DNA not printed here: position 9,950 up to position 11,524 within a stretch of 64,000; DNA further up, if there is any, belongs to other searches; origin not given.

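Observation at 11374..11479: Candidate leader-peptide attenuator controlling the Mg2+ transporter operon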

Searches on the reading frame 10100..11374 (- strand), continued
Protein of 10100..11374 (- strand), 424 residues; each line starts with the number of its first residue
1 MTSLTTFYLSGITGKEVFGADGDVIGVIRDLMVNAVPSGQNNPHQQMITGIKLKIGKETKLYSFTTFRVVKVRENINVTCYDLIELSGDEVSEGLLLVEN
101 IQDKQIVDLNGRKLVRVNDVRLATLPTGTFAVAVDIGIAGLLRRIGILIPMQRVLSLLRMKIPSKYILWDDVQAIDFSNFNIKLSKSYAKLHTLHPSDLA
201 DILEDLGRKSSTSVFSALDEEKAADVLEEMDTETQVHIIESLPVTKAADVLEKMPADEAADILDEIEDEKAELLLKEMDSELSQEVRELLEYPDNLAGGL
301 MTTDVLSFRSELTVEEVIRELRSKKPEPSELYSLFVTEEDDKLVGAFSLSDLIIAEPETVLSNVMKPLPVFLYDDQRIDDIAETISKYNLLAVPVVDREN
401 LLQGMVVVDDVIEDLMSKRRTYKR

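Call 84: find_encoding_contigs(protein=P0374, flank=1500, max_places=1)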
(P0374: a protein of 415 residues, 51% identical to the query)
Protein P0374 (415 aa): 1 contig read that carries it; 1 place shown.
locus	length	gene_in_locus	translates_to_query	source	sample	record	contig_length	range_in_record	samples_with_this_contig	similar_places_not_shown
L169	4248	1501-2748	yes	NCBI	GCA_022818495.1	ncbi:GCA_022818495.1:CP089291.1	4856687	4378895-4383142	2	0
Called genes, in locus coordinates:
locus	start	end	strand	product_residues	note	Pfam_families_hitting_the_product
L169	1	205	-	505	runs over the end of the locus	PF03816:LytR_cpsA_psr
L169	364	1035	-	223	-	PF06803:DUF1232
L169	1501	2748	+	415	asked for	PF05239:PRC (weak), PF03448:MgtE_N, PF14841:FliG_M (faint), PF00571:CBS (weak)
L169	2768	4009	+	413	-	PF01566:Nramp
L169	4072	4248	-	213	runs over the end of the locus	PF01081:Aldolase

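Call 85: find_encoding_contigs(protein=P0320, flank=1500, max_places=1)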
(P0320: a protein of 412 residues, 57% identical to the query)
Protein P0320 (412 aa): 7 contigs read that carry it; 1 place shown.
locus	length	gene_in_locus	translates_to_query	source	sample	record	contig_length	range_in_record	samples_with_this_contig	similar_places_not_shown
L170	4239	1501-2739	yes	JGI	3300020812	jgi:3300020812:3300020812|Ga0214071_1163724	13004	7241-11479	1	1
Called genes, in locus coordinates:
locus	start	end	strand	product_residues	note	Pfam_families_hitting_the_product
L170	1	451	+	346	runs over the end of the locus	PF01544:CorA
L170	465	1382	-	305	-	PF01545:Cation_efflux, PF16916:ZT_dimer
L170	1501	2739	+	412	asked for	PF05239:PRC (weak), PF03448:MgtE_N, PF14842:FliG_N (faint), PF00571:CBS (weak)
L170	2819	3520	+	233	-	PF00849:PseudoU_synth_2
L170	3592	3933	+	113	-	-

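Call 90: find_encoding_contigs(protein=P0292, flank=1500, max_places=1)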
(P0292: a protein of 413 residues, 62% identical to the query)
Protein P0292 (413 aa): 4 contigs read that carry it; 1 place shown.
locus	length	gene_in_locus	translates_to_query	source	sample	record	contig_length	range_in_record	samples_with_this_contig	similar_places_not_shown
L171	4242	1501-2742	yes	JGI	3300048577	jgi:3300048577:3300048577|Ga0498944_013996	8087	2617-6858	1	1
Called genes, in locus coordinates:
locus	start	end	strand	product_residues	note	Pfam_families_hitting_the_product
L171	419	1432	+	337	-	PF01544:CorA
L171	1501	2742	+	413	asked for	PF05239:PRC (weak), PF03448:MgtE_N, PF00571:CBS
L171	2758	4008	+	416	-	PF01566:Nramp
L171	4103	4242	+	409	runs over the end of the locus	PF08668:HDOD (faint), PF13487:HD_5, PF01966:HD, PF13487:HD_5, PF01966:HD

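Call 91: find_encoding_contigs(protein=P0305, flank=1500, max_places=1)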
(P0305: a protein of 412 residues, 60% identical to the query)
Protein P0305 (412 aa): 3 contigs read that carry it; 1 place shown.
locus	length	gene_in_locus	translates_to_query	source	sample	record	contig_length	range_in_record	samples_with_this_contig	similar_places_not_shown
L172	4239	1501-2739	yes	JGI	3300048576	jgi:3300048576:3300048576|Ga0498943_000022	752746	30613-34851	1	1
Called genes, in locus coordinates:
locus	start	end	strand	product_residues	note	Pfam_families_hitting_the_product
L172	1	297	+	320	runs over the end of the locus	PF01544:CorA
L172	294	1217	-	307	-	PF01545:Cation_efflux, PF16916:ZT_dimer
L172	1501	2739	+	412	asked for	PF05239:PRC (faint), PF03448:MgtE_N, PF00571:CBS (weak)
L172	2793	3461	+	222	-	PF00849:PseudoU_synth_2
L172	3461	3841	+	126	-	-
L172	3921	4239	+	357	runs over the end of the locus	PF00149:Metallophos (weak)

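Call 92: find_encoding_contigs(protein=P0325, flank=1500, max_places=1)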
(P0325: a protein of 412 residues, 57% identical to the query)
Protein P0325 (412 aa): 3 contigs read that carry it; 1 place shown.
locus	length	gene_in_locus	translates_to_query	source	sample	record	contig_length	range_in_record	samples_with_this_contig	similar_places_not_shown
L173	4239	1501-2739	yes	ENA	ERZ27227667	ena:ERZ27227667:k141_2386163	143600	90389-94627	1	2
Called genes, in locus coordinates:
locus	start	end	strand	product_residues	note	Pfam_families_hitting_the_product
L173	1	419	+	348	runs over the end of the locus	PF01544:CorA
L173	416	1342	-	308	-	PF01545:Cation_efflux, PF16916:ZT_dimer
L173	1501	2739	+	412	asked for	PF05239:PRC (weak), PF14842:FliG_N (faint), PF03448:MgtE_N, PF14841:FliG_M (faint), PF00571:CBS (weak)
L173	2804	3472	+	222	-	PF00849:PseudoU_synth_2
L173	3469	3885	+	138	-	-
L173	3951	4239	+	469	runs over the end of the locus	PF00753:Lactamase_B, PF12706:Lactamase_B_2, PF16661:Lactamase_B_6, PF10996:Beta-Casp, PF07521:RMMBL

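Call 93: find_encoding_contigs(protein=P0344, flank=1500, max_places=1)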
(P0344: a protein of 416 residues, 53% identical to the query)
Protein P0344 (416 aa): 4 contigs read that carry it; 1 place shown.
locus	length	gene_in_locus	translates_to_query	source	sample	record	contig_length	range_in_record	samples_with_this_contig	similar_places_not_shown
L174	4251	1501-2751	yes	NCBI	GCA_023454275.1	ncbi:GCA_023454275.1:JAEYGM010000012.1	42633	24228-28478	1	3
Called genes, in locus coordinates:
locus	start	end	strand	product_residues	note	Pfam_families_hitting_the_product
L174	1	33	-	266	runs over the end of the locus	PF00460:Flg_bb_rod, PF22692:LlgE_F_G_D1, PF06429:Flg_bbr_C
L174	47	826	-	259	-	PF00460:Flg_bb_rod, PF22692:LlgE_F_G_D1, PF06429:Flg_bbr_C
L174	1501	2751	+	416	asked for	PF03448:MgtE_N, PF14841:FliG_M (faint), PF00571:CBS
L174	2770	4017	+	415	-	PF01566:Nramp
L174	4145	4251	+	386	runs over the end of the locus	PF00149:Metallophos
